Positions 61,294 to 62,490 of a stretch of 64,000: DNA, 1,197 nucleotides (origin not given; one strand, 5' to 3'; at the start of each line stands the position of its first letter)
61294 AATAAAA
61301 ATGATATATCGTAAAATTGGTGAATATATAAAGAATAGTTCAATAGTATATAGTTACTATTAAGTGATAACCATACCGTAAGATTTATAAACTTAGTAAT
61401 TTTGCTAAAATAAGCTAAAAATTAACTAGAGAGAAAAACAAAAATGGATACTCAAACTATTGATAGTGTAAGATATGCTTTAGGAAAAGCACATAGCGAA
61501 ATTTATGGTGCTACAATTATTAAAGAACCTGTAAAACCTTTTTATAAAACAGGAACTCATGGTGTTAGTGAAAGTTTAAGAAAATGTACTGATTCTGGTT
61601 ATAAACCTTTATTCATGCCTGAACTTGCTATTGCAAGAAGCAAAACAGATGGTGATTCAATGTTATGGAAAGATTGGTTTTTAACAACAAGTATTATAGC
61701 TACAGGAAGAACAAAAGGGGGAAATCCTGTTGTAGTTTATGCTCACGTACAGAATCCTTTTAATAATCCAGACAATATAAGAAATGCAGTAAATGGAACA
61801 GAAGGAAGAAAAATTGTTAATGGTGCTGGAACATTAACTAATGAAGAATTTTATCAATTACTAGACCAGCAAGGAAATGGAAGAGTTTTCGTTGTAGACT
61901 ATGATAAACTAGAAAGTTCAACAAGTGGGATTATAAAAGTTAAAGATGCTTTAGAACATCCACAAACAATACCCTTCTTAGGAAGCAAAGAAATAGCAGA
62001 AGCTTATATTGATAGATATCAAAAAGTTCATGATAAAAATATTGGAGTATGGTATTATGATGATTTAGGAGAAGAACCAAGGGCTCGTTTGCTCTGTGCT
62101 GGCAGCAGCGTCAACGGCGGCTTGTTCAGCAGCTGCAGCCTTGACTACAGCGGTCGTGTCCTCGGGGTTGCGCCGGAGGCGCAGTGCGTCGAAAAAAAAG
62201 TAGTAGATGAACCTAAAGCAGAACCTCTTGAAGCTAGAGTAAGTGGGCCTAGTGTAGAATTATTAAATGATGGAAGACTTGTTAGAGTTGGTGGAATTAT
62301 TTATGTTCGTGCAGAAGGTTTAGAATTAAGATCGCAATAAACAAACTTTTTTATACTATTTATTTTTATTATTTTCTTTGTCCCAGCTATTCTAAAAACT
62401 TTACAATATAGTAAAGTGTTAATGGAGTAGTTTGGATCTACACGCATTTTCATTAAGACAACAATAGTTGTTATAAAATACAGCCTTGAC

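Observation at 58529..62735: Direct repeats of about 120 nt bracket a 4.1-kb cassette with a TA pair, AAA ATPase and a compositionally foreign ORF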

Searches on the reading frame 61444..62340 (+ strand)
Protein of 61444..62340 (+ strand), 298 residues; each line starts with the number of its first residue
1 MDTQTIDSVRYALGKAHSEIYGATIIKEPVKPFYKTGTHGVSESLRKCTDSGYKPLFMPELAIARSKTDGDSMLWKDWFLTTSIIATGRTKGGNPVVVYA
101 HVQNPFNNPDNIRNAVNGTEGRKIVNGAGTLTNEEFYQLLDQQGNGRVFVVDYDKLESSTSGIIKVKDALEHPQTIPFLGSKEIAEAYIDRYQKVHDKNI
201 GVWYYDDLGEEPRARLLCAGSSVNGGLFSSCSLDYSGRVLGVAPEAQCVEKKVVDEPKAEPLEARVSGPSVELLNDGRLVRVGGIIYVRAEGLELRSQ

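Call 10: search_protein_families(library=pfam, proteins=[window:61444-62340:+], max_evalue=0.01)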
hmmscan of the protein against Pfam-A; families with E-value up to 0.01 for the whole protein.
window:61444-62340:+ (298 aa): 0 families

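Call 26: search_protein_families(library=ncbifam, proteins=[window:61444-62340:+], max_evalue=1)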
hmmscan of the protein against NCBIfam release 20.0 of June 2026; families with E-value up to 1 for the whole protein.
window:61444-62340:+ (298 aa): 0 families

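Call 31: find_encoding_contigs(protein=window:61444-62340:+, flank=10000, max_places=10)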
Protein window:61444-62340:+ (298 aa): no gene with exactly this product is on record in the collection.

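Call 42: find_homologous_proteins(query=window:61444-62340:+)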
Query window:61444-62340:+ (298 aa): 138 proteins with E <= 0.001 among 1718 candidates; the best 120 are listed.
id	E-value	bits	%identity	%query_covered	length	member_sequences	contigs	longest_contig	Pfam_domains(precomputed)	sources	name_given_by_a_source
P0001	8.0e-121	421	93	68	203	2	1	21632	-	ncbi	-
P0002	5.1e-97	343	60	89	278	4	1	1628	-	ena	-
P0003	6.7e-86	307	58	86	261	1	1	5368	-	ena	-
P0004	1.5e-79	286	54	86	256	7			-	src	-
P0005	9.8e-75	270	51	87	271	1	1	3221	-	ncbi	-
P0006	2.7e-74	268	52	87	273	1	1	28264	-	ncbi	-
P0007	7.2e-74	267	48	99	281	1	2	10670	-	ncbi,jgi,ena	-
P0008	8.9e-74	267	49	90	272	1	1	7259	-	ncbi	-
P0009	3.7e-73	265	50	88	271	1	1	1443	-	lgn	-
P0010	2.8e-72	262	52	79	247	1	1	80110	-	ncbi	-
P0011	3.0e-72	262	51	89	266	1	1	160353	-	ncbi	-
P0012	3.2e-72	262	53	85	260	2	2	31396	-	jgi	-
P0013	8.3e-72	260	49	99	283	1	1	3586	-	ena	-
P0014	1.4e-71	260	51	87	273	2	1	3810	-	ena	-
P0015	2.9e-71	259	51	87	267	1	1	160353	-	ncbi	-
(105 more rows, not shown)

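Call 43: find_encoding_contigs(protein=P0001, flank=10000, max_places=6)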
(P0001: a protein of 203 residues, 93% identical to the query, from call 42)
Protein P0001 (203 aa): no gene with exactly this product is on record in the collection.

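Call 44: list_cluster_members(proteins=[P0001])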
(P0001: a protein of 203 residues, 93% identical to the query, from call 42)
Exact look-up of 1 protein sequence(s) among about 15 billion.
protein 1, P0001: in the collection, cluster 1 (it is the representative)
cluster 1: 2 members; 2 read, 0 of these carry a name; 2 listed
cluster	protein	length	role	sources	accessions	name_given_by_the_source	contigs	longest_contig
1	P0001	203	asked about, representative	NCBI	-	-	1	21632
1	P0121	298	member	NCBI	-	-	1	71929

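Call 47: find_encoding_contigs(protein=P0121, flank=10000)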
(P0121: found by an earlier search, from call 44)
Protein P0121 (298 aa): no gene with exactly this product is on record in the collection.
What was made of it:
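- On Integrated element bounded by attL/attR: The genome itself is not retrievable (calls 31, 43, 47).
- Tried and rejected: Retrieving the source contig or the 93%-identical paralogue P0001: not on record (calls 31, 43, 47).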

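Call 60: search_protein_families(library=pfam, proteins=[window:61444-62340:+], max_evalue=1)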
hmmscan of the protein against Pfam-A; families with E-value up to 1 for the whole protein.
window:61444-62340:+ (298 aa): 1 family
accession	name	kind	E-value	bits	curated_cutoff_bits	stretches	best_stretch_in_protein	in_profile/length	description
PF15416.12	DUF4623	-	0.089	11.7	28.9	1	91-167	210-275/450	Domain of unknown function (DUF4623)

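Call 65: search_protein_families(library=phrogs, proteins=[window:61444-62340:+], max_evalue=0.01)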
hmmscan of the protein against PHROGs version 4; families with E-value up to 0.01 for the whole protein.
window:61444-62340:+ (298 aa): 0 families

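Call 66: search_protein_families(library=padloc, proteins=[window:61444-62340:+], max_evalue=0.01)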
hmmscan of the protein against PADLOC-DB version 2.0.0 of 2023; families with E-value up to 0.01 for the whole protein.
window:61444-62340:+ (298 aa): 0 families

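Call 67: find_encoding_contigs(protein=P0011, flank=10000, max_places=3)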
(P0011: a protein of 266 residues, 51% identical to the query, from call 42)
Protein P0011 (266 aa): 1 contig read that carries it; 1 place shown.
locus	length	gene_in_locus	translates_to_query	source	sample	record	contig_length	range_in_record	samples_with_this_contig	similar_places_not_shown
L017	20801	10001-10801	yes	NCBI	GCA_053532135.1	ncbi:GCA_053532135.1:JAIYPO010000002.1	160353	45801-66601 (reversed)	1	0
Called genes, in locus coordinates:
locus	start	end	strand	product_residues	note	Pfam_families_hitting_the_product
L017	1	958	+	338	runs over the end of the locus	PF14520:HHH_5, PF00154:RecA_N, PF13481:AAA_25, PF06745:ATPase (weak), PF08423:Rad51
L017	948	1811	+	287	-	PF14528:LAGLIDADG_3 (faint)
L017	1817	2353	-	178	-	PF01864:CarS-like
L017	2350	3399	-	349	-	PF13528:Glyco_trans_1_3, PF04101:Glyco_tran_28_C (weak)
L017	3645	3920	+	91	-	PF00736:EF1_GNE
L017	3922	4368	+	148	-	-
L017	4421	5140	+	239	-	-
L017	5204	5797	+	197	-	PF11969:DcpS_C, PF01230:HIT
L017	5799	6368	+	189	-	PF13563:2_5_RNA_ligase2 (weak)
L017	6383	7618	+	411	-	PF27218:MJ0043_C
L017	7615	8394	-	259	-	PF09754:PAC2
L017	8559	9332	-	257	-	PF00575:S1, PF07541:EIF_2_alpha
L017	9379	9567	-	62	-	PF01667:Ribosomal_S27e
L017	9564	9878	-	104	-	PF00935:Ribosomal_L44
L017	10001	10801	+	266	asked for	-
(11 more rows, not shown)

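Call 74: find_encoding_contigs(protein=P0003, flank=10000, max_places=3)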
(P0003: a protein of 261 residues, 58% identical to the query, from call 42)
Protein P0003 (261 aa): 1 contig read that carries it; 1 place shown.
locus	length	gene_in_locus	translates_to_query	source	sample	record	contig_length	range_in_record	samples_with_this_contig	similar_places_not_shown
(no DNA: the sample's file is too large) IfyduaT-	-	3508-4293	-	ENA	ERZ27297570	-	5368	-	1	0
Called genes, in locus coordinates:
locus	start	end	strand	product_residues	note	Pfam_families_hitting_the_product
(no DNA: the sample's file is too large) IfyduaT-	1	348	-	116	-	?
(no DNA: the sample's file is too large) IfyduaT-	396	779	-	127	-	-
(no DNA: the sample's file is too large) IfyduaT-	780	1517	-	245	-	-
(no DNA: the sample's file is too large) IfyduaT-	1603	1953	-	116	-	PF01336:tRNA_anti-codon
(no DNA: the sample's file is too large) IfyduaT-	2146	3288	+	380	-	PF16450:Prot_ATP_ID_OB_C, PF13191:AAA_16 (faint), PF00004:AAA, PF07724:AAA_2 (weak), PF17862:AAA_lid_3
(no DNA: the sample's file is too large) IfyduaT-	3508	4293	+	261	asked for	-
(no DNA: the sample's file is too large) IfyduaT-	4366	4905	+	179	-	PF10469:AKAP7_NLS, PF02834:LigT_PEase, PF13563:2_5_RNA_ligase2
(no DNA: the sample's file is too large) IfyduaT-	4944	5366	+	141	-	?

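Call 80: search_solved_structures(query=A5, max_evalue=10)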
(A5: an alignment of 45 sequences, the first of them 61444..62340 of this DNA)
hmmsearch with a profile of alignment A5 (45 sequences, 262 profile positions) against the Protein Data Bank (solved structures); distinct sequences matched with E-value up to 10: 2.
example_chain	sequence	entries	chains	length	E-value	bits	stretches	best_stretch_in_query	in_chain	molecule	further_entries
5ioo_A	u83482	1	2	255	1.7e-102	345.6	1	13-257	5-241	AvpA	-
1lfw_A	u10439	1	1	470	1.7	11.3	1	174-194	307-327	pepV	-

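Call 86: predict_structure(alignment_id=A5)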
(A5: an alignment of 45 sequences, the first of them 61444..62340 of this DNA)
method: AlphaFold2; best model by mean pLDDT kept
length: 298 residues; sequences in the alignment: 45
mean_pLDDT: 87.2   pTM: 0.76
mean pLDDT of the five models: 87.2, 86.7, 86.2, 85.6, 85.0
residues with pLDDT >= 90: 206; 70-90: 43; 50-70: 30; < 50: 19
segments of 3 or more residues with pLDDT < 50: 16-18, 20-23, 250-259
pLDDT, mean of each block of 10 residues (from residue 1): 70 54 65 98 98 96 96 96 98 98 97 97 96 98 96 98 97 98 98 95 97 98 88 97 75 45 55 77 78 60
secondary structure, 60 per line:
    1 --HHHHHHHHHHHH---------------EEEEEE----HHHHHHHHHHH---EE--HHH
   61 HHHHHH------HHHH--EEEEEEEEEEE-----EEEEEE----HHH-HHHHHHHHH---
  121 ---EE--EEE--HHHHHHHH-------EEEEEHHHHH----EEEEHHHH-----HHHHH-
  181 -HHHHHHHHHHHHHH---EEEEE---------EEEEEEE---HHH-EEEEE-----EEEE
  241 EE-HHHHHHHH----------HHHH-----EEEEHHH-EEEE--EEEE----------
elements in order: H3-14 E30-35 H40-50 H58-66 H73-76 E79-89 E95-100 H109-117 E128-130 H133-140 E148-152 H153-157 E162-165 H166-169 H175-179 H182-195 E199-203 E213-219 E227-231 E237-242 H244-251 H262-265 E271-274 E279-282 E285-288
